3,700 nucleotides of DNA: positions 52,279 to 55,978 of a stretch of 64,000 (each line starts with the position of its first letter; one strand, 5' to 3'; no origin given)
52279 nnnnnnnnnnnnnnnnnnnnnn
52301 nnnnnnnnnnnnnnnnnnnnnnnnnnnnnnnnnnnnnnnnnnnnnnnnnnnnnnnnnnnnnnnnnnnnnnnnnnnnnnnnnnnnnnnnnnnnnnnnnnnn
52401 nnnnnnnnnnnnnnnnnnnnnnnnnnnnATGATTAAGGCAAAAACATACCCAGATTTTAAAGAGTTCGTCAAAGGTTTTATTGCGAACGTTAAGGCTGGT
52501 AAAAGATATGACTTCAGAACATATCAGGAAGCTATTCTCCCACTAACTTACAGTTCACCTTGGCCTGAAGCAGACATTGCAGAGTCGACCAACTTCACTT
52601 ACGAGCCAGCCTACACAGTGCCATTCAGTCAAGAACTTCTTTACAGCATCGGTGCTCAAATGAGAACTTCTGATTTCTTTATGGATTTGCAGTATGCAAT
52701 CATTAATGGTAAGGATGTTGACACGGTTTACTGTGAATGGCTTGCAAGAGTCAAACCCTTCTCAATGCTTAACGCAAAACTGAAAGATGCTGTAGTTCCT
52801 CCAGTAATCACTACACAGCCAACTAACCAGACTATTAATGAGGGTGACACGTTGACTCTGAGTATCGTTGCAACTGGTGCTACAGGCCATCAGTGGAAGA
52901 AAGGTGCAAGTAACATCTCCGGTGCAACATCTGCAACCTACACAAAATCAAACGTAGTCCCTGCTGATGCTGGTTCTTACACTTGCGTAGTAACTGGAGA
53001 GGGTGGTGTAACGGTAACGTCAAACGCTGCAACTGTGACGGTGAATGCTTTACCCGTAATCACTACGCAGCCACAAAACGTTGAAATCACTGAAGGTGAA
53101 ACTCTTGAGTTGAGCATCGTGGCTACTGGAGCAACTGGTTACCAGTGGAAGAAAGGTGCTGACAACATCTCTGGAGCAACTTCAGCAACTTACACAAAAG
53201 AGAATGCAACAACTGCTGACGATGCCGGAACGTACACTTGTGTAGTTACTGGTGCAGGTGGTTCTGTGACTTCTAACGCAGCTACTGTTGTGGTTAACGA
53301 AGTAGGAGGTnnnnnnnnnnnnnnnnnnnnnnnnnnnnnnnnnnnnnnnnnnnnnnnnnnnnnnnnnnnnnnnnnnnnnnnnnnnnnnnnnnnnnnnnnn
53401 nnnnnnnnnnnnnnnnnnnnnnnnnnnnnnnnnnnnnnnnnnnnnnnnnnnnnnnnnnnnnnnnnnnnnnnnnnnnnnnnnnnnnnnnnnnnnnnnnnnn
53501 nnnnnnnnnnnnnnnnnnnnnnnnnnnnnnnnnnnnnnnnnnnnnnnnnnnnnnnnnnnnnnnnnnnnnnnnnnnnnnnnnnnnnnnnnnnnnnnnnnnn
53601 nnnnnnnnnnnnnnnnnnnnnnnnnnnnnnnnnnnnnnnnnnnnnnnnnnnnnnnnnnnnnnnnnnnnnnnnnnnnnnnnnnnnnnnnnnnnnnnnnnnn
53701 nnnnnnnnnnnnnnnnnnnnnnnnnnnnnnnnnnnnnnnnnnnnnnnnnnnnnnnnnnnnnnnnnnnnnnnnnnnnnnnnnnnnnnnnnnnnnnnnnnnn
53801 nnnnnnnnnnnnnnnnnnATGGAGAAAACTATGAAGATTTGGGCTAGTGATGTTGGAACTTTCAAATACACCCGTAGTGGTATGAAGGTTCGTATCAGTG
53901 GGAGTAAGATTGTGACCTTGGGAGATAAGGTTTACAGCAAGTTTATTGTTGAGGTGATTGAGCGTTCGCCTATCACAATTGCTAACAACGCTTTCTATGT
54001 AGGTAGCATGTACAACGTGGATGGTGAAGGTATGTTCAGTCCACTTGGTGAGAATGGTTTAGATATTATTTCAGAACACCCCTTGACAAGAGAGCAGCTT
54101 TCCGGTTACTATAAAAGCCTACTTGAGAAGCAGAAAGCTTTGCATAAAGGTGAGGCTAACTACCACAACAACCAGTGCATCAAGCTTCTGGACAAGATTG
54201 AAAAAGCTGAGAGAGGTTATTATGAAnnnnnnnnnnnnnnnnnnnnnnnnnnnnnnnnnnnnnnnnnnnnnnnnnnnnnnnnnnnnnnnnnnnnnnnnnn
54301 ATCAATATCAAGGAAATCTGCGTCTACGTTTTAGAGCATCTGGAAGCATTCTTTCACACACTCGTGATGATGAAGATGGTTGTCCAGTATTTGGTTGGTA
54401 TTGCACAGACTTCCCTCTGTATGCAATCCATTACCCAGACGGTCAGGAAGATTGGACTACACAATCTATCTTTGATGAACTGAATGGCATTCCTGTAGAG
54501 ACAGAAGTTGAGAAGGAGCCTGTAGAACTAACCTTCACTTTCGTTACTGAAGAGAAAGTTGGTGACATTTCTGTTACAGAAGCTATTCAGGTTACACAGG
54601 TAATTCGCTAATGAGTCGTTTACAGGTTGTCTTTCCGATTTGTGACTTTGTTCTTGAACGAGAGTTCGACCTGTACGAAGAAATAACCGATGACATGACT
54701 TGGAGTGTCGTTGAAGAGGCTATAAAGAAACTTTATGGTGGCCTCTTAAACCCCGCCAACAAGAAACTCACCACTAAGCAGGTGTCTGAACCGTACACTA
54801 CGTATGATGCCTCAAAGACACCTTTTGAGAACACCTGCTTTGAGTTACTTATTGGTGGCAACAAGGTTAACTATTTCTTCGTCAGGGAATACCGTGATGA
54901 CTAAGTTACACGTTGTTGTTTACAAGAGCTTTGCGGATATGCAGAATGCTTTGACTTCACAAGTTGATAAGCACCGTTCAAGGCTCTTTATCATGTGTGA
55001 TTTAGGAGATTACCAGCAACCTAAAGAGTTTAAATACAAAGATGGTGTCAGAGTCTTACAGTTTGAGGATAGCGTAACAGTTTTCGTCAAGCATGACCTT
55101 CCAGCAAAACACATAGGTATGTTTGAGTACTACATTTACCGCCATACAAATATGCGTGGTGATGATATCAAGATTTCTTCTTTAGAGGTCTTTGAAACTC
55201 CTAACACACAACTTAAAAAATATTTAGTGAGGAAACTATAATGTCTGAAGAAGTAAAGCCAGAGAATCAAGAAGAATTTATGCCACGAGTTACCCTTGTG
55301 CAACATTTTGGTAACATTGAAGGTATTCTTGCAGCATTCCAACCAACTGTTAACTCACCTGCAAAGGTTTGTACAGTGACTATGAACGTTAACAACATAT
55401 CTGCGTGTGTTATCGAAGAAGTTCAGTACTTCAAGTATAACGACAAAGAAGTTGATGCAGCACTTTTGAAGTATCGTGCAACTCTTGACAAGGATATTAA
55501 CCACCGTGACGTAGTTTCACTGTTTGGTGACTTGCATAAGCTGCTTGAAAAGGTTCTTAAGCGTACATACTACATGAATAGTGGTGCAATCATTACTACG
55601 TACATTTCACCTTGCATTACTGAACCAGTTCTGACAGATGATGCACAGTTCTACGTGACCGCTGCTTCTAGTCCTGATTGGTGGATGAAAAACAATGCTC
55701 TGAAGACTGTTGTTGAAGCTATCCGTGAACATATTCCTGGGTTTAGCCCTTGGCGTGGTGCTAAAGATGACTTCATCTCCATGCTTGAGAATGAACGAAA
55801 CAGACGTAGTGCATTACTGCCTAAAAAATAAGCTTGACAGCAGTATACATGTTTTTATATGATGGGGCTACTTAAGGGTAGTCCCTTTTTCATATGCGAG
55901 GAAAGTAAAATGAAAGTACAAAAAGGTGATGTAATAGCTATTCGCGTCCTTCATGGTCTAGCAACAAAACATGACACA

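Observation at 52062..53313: Tandem paralogs, the second extended by two Ig-like domains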

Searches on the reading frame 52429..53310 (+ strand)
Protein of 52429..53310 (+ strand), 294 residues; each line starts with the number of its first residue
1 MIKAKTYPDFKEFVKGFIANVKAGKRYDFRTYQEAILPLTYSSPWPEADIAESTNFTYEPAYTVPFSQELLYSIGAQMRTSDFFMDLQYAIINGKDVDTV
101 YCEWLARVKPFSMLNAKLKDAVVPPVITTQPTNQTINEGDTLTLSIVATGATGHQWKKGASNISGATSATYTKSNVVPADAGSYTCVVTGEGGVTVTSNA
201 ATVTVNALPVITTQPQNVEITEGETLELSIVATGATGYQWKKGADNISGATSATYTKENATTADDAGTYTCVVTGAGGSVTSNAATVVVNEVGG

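Call 4: search_protein_families(library=pfam, proteins=[window:52429-53310:+], max_evalue=1)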
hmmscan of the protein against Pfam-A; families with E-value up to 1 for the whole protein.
window:52429-53310:+ (294 aa): 15 families
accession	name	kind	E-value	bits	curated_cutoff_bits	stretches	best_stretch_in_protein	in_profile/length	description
PF13927.12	Ig_3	-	4.3e-20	72.4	30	2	124-189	1-77/78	Immunoglobulin domain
PF07679.22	I-set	-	3.6e-15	56.2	23.7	2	209-285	1-87/90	Immunoglobulin I-set domain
PF13895.12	Ig_2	-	1.9e-14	54.1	27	2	209-289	2-79/79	Immunoglobulin domain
PF00047.31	ig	-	2.4e-07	31.4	21.8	2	134-197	3-79/81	Immunoglobulin domain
PF07686.23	V-set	-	2e-06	28.4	26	2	168-205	72-108/109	Immunoglobulin V-set domain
PF16680.11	Ig_4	-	1.8e-05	25.7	30.1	1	237-272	14-48/71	T-cell surface glycoprotein CD3 delta chain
PF16706.11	Izumo-Ig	-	0.00039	20.7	26.7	0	166-189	46-69/88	Izumo-like Immunoglobulin domain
PF09394.16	Inhibitor_I42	-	0.00041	21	27.2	1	220-275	2-61/91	Chagasin family peptidase inhibitor I42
PF16681.11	Ig_5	-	0.0022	18.8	27.3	1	223-274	7-58/82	Ig-like domain on T-cell surface glycoprotein CD3 epsilon chain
PF13473.12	Cupredoxin_1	-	0.048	14.1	27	0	212-270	31-89/104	Cupredoxin-like domain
PF18815.6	AFP_2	-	0.064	13.9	25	0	139-166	4-31/52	Bacterial antifreeze protein repeat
PF24503.1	DUF7590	-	0.079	13.4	27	0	210-237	82-109/130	Domain of unknown function (DUF7590)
PF22756.2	E217_gp29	-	0.099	13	27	1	125-158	23-56/163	E217 gateway protein gp29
PF16758.11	UL141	-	0.14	12.3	35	0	261-288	83-110/191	Herpes-like virus membrane glycoprotein UL141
PF22352.2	K319L-like_PKD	-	0.33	11.4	27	1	217-289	4-82/84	K319L-like, PKD domain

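Call 5: search_protein_families(library=phrogs, proteins=[window:52429-53310:+], max_evalue=0.1)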
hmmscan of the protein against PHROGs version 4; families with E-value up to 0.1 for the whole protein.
window:52429-53310:+ (294 aa): 13 families
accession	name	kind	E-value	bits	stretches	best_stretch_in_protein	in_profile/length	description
phrog_3995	-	tail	3.5e-162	539.6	1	1-293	1-292/294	tail protein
phrog_4069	-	head and packaging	2.9e-27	96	2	210-289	34-115/116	Hoc-like head decoration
phrog_2973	-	head and packaging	6.2e-26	92.5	1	116-291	98-284/310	Hoc-like head decoration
phrog_158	-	tail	2.8e-25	90.5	2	122-209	160-255/376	major tail protein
phrog_853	-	tail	4.3e-18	66.4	2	96-207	138-254/254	major tail protein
phrog_3575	-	tail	3.4e-15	56.9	2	121-205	376-460/461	major tail protein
phrog_4463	-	unknown function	4.8e-15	56.7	1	2-119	1-119/123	-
phrog_27200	-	unknown function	3.1e-14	52.4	1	127-291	1445-1632/1832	-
phrog_20917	-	unknown function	2.2e-13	51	2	208-287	118-197/418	-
phrog_9239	-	tail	2.1e-10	40.7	2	122-212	301-392/741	tail tubular protein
phrog_3945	-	head and packaging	3.7e-05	24.7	2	212-288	74-149/152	Hoc-like head decoration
phrog_9363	-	unknown function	0.00085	19.1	1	207-286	416-495/499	-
phrog_13265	-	unknown function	0.019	16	0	238-269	51-82/94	-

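Call 7: search_solved_structures(query=window:52429-53310:+, max_evalue=0.01, show_alignments=2)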
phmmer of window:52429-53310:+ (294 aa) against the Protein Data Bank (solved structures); distinct sequences matched with E-value up to 0.01: 69 (the best 60 are shown).
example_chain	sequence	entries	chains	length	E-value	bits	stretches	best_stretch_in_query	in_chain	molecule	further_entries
9ncf_S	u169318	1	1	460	7.5e-214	711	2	1-291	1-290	Immunoglobulin-like domain protein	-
9c2d_S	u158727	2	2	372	1.6e-199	664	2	1-287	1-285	Tail protein | Putative tail protein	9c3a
9flp_A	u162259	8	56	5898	2.5e-43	151.7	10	125-290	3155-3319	The grappling hook protein A in the bacterium Aureispira sp. CCB-QB1 | The grappling hook protein A (GhpA) in the bacterium Aureispira sp. CCB-QB1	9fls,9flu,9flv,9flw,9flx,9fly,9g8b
5k6w_A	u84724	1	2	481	1.9e-16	63.6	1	176-290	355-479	Protein sidekick-1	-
6iaa_A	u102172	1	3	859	3.4e-13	52.9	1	174-286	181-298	Roundabout homolog 2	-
4u7m_A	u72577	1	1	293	1.5e-11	47.6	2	179-289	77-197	Leucine-rich repeats and immunoglobulin-like domains protein 1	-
5xwx_A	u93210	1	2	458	1.9e-10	43.9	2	122-283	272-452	Protein sidekick-1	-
3b43_A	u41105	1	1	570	5.3e-10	42.4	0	179-284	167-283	Titin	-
8zvi_a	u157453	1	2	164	5.4e-10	42.4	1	124-207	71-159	Decoration protein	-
5lxk_A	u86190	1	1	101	1.2e-09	41.3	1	133-207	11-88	Decoration protein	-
5ope_A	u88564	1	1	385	1.3e-09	41.1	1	168-289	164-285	Roundabout homolog 1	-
5o5g_A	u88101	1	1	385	1.3e-09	41.1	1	168-289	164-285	Roundabout homolog 1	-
3laf_A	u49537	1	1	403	2.2e-08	37.2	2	167-287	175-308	Deleted in Colorectal Cancer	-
5z5k_A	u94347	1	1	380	2.2e-08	37.1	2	168-288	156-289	Netrin receptor DCC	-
7ol2_A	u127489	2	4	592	4.1e-07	33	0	167-286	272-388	Contactin-1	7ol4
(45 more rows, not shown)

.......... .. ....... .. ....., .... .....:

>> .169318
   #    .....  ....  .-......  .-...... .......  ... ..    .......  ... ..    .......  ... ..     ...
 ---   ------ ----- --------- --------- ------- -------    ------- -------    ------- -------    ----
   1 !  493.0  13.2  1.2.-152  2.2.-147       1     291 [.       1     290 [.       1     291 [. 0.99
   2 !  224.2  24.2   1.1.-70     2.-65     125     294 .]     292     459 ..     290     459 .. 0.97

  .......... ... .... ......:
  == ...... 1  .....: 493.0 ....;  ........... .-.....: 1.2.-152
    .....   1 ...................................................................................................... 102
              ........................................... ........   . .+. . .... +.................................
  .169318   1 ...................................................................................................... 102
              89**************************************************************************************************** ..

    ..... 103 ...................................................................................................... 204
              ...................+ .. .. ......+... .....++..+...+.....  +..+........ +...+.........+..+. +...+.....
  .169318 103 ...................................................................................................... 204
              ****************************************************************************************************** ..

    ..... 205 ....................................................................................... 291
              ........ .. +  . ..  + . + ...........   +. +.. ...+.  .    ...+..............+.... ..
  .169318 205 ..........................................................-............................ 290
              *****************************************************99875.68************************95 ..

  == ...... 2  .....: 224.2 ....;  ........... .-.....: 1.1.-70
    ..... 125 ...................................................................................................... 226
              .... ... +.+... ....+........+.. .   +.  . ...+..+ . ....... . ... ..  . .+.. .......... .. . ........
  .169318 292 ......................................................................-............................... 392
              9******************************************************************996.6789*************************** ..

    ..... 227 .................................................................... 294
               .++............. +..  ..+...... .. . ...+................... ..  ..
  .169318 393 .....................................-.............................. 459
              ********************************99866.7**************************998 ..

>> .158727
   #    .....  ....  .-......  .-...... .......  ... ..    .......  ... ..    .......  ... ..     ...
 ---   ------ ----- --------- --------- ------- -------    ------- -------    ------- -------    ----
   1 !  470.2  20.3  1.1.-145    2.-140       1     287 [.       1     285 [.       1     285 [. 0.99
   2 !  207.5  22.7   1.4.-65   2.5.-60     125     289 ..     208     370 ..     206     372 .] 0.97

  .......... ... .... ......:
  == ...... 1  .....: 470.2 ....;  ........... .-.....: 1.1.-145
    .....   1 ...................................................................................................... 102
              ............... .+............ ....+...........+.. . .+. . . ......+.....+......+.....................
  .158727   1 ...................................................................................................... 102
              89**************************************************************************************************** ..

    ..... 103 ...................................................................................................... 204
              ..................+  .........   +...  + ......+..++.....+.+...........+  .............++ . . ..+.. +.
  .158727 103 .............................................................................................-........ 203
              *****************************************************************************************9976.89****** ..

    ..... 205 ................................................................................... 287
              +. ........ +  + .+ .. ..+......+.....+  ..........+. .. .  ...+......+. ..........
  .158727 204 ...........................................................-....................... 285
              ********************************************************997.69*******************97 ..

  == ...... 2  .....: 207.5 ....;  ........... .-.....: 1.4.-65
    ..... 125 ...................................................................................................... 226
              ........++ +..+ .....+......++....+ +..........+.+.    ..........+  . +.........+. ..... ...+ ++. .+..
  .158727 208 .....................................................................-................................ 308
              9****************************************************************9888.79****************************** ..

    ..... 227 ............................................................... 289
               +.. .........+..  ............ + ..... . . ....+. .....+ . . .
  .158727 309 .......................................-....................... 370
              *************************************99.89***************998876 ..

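Call 50: predict_structure(alignment_id=A2)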
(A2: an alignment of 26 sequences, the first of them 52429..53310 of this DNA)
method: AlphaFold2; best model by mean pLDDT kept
length: 294 residues; sequences in the alignment: 26
mean_pLDDT: 84.4   pTM: 0.55
mean pLDDT of the five models: 84.4, 84.3, 83.1, 68.2, 65.3
residues with pLDDT >= 90: 152; 70-90: 98; 50-70: 23; < 50: 21
segments of 3 or more residues with pLDDT < 50: 1-5, 34-44
pLDDT, mean of each block of 10 residues (from residue 1): 54 83 84 49 46 79 60 79 87 83 67 80 82 96 95 95 96 96 94 84 96 97 96 96 95 95 94 95 97 72
secondary structure, 60 per line:
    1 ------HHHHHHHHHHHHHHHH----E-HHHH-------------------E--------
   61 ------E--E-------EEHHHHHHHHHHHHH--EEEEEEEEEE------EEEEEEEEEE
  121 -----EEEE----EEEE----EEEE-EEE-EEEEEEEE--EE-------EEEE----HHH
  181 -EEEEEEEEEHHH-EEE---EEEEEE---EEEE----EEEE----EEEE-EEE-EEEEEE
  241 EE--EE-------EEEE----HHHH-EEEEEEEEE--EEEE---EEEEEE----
elements in order: H7-22 H29-32 H80-92 E95-104 E111-120 E126-129 E134-137 E142-145 E147-149 E151-158 E170-173 E182-190 E195-197 E201-206 E210-213 E218-221 E226-229 E231-233 E235-242 E254-257 H262-265 E267-275 E278-281 E285-290

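Call 53: fold_search(model_id=the predicted structure, library=pdb)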
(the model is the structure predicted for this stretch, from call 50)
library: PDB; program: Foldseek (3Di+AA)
matches with E <= 10: 1999; with E <= 0.001: 1161
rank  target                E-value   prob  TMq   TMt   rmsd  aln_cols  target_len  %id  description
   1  3k0w                  4.8e-13  1.00  0.27  0.42  10.3       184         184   24  Crystal structure of the tandem IG-like C2-type 2 domains of the human mucosa-associated lymphoid tissue lymphoma transl (released 2009-10-27)
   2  4u7m                  5.7e-13  1.00  0.37  0.38   8.1       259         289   17  LRIG1 extracellular domain: Structure and Function Analysis (released 2015-04-08)
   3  6i9s_A                7.9e-13  1.00  0.45  0.66   3.8       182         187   24  hRobo2 Extracellular Domains 2-3 (released 2019-03-13)
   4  9c2d_S                1.5e-12  1.00  0.35  0.78   4.2       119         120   88  Bacteriophage Sf14 Capsid Icosahedral reconstruction (released 2025-02-05)
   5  9ncf_S                3.0e-12  1.00  0.35  0.78   4.3       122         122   91  Icosahedral capsid assembly of phage JohannRWettstein (Bas63) (released 2025-11-19)
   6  2iep_B                3.7e-12  1.00  0.39  0.55   5.4       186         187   22  Crystal structure of immunoglobulin-like domains 1 and 2 of the receptor tyrosine kinase MuSK (released 2006-11-28)
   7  6iaa_A                4.6e-12  1.00  0.48  0.19   4.3       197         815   25  hRobo2 ectodomain (released 2019-03-13)
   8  2iep_A                7.2e-12  1.00  0.35  0.49   6.3       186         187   24  Crystal structure of immunoglobulin-like domains 1 and 2 of the receptor tyrosine kinase MuSK (released 2006-11-28)
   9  5o5g                  8.1e-12  1.00  0.41  0.33   4.9       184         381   21  Robo1 Ig1 to 4 crystal form 1 (released 2018-01-17)
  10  2v9q                  8.5e-12  1.00  0.44  0.59   4.8       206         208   22  First and second Ig domains from human Robo1 (released 2007-09-25)
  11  5k70_B                1.0e-11  1.00  0.42  0.34   4.5       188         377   20  Sidekick-2 immunoglobulin domains 1-4 H18R/N22S mutant (released 2016-09-28)
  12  2yd5                  1.1e-11  1.00  0.27  0.39  15.9       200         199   22  Crystal structure of the N-terminal Ig1-2 module of Human Receptor Protein Tyrosine Phosphatase LAR (released 2011-04-13)
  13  3pxj_A                1.3e-11  1.00  0.27  0.39  14.1       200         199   23  Tandem Ig repeats of Dlar (released 2011-03-23)
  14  2vra_A                1.4e-11  1.00  0.38  0.52   5.6       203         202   19  Drosophila Robo IG1-2 (monoclinic form) (released 2008-04-08)
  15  2vr9_A                1.9e-11  1.00  0.36  0.48   6.2       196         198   18  Drosophila Robo IG1-2 (tetragonal form) (released 2008-04-08)
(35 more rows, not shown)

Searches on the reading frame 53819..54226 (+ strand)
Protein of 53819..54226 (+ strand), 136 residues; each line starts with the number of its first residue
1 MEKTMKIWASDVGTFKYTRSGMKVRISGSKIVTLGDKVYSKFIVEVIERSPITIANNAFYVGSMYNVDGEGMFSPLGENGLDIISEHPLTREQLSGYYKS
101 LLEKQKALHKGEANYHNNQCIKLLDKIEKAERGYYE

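Call 4: search_protein_families(library=pfam, proteins=[window:53819-54226:+], max_evalue=1)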
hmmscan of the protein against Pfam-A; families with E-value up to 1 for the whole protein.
window:53819-54226:+ (136 aa): 0 families

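Call 5: search_protein_families(library=phrogs, proteins=[window:53819-54226:+], max_evalue=0.1)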
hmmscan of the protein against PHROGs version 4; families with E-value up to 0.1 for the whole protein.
window:53819-54226:+ (136 aa): 1 family
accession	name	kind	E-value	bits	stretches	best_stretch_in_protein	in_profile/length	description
phrog_4266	-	unknown function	4.6e-74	247.8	1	5-136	1-132/132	-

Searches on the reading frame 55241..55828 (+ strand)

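Call 90: search_protein_families(library=pfam, proteins=[window:55241-55828:+], max_evalue=0.01)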
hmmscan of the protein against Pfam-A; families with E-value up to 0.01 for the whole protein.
window:55241-55828:+ (196 aa): 2 families
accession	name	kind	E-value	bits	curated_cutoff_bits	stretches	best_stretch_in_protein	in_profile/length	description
PF17010.10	DUF5092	-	0.0019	18.7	27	1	37-112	58-133/145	Domain of unknown function (DUF5092)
PF18744.7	SNAD1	-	0.0081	16.5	25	1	42-136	37-136/213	Secreted Novel AID/APOBEC-like Deaminase 1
